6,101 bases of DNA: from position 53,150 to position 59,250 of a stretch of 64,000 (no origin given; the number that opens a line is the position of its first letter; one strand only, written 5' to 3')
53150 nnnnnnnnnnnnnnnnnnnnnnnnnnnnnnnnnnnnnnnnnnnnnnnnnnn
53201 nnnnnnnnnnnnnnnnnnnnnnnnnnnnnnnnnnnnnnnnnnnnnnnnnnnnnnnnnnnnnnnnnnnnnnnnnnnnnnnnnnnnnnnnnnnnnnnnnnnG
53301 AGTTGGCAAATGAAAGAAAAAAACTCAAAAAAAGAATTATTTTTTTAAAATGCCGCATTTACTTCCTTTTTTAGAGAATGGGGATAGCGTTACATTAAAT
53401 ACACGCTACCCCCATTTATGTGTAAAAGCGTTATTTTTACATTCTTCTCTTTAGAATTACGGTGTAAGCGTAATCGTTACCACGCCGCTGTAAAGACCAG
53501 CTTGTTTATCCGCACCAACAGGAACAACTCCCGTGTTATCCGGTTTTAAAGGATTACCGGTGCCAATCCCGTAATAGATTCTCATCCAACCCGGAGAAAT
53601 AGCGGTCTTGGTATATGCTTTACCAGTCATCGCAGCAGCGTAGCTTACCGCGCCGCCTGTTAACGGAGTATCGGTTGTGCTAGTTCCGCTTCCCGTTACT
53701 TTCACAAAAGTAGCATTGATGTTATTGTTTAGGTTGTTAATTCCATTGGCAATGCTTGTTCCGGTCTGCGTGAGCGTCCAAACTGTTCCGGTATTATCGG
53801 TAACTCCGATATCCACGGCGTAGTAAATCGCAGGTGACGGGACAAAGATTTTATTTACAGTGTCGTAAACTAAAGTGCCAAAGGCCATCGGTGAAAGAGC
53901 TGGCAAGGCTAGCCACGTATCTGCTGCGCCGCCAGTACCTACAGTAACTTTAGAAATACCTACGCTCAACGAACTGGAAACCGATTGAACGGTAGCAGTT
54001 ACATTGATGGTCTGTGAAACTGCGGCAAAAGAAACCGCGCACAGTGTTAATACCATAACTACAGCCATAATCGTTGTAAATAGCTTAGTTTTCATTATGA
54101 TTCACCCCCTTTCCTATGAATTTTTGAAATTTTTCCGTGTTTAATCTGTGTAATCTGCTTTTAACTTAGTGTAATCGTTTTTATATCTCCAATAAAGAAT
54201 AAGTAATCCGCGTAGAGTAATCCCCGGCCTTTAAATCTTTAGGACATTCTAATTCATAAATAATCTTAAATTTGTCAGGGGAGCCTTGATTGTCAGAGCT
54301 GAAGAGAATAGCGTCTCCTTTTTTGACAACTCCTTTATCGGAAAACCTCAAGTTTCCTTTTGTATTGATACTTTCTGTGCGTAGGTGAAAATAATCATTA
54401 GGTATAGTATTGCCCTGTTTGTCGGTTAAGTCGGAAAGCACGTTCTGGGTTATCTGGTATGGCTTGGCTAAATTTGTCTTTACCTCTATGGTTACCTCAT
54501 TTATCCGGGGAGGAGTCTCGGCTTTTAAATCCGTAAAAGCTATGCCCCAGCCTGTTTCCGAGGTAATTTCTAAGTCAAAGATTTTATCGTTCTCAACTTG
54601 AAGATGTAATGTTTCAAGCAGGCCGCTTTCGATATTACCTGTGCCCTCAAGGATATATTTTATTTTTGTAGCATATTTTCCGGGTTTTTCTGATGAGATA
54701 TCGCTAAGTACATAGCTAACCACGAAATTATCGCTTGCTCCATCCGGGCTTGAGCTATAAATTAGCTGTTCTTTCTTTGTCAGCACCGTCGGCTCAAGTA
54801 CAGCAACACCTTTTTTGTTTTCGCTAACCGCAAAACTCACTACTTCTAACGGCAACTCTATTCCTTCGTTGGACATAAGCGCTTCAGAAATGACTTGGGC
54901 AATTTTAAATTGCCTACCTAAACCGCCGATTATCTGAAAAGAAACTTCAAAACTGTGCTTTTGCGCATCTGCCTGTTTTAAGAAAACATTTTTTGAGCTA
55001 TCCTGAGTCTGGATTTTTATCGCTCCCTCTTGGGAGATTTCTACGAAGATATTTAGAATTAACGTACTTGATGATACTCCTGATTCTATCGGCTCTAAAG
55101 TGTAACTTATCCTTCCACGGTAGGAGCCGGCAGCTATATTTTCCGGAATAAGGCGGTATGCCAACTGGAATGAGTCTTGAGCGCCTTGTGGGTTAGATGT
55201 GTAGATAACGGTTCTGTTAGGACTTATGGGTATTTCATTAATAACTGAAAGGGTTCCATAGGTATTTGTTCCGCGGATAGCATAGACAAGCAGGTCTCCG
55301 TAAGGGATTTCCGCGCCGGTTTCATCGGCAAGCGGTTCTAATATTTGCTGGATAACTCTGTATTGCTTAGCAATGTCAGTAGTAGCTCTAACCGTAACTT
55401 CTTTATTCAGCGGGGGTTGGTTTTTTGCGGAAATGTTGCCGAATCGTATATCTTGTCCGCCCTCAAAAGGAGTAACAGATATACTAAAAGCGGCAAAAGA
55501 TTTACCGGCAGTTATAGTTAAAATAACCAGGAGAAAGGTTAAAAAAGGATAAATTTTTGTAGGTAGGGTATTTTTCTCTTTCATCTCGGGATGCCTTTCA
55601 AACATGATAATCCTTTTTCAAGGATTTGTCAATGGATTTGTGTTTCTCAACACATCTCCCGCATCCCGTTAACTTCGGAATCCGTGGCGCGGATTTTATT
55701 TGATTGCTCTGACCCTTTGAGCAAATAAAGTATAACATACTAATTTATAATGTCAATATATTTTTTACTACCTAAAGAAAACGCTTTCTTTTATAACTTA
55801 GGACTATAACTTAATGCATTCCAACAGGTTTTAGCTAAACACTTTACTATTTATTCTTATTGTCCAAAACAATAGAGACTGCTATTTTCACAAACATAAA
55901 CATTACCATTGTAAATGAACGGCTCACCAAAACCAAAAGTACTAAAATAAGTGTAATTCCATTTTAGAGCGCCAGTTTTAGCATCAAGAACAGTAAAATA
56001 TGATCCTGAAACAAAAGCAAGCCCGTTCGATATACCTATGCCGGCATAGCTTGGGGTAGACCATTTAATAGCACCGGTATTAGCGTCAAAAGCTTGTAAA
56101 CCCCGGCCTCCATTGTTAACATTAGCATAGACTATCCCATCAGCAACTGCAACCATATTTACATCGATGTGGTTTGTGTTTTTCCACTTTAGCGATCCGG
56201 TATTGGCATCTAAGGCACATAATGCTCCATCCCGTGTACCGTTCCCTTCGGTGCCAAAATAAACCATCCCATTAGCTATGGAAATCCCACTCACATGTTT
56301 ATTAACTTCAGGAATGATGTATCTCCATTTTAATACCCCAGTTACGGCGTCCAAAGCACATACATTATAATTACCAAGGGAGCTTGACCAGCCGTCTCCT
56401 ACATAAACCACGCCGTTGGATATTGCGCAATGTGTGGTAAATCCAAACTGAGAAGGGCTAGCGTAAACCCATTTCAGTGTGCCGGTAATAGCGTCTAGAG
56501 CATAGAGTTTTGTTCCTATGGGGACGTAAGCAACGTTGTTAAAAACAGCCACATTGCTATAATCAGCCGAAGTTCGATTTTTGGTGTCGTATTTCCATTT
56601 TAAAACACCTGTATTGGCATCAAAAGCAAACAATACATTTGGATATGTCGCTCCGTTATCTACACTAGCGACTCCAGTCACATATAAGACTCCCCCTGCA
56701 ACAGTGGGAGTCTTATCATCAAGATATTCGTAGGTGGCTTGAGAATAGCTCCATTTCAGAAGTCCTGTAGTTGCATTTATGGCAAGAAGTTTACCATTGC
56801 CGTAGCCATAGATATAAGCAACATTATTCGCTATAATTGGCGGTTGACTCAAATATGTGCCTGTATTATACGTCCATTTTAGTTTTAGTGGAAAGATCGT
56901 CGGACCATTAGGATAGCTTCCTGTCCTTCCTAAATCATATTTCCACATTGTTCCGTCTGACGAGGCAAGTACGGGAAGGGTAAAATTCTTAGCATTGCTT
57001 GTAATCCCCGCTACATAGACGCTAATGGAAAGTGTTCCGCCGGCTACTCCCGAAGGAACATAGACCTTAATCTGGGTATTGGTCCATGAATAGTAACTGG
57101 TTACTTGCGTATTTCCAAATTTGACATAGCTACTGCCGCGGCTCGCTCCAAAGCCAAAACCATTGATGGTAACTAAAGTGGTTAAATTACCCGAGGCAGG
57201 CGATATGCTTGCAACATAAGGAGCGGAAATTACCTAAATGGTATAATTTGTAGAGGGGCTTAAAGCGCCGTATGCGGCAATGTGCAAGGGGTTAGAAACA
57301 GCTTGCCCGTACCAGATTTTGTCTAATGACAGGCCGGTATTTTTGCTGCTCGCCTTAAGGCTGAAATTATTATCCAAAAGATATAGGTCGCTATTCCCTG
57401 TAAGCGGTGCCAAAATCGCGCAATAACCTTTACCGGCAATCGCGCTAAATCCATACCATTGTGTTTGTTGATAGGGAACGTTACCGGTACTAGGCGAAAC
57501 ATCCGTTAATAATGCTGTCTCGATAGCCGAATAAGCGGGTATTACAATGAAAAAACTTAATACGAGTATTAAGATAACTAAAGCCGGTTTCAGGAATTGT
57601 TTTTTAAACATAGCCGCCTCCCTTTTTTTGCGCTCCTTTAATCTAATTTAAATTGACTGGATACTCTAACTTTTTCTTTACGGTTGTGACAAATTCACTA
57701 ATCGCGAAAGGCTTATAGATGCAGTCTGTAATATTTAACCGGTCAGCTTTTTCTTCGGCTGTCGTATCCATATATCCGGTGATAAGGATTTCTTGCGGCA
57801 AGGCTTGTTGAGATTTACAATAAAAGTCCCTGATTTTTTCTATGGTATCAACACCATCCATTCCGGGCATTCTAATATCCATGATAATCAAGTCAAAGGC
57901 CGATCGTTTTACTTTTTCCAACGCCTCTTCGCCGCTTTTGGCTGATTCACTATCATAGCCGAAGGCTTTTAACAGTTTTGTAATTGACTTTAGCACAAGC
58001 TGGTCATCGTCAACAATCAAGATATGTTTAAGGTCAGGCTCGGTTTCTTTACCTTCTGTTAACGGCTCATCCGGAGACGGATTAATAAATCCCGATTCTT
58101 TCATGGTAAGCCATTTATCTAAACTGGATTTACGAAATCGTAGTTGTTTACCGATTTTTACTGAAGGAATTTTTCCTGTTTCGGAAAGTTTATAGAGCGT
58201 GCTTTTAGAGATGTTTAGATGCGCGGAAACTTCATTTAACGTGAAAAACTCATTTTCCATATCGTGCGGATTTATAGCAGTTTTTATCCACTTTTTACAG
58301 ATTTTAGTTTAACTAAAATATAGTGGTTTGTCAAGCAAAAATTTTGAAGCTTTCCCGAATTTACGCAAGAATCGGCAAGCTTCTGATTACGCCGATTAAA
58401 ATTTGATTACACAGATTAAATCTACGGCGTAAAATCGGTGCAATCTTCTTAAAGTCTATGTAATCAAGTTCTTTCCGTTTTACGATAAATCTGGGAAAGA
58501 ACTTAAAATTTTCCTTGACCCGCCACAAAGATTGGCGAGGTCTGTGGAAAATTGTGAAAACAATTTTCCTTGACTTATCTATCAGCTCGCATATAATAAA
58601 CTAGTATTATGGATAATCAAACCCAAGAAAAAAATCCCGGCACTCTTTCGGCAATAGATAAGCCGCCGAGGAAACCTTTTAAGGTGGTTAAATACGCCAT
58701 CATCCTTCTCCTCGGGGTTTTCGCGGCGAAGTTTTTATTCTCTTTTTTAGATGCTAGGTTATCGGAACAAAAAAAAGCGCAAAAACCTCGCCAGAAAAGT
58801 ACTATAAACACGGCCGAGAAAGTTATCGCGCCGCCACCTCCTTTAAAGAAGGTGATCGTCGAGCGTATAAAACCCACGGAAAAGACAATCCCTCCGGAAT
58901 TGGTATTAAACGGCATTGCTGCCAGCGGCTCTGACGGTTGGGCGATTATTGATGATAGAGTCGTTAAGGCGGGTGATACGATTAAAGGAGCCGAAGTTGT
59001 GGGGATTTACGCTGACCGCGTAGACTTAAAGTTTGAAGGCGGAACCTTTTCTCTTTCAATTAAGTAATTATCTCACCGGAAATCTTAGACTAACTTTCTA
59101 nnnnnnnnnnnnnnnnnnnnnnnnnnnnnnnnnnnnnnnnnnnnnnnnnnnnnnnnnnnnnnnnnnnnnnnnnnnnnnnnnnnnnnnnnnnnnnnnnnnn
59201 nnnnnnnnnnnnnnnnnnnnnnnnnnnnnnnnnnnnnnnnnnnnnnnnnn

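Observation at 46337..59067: Cell-surface appendage/adhesion locus with SCPU-type pilin-like gene, giant OM proteins and a shared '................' regulatory box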

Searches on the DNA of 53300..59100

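Call 68: search_rna_families(source=window, start=53300, end=59100, threshold=evalue, max_evalue=1)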
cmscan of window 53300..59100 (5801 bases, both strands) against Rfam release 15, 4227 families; matches with E-value up to 1: 0.
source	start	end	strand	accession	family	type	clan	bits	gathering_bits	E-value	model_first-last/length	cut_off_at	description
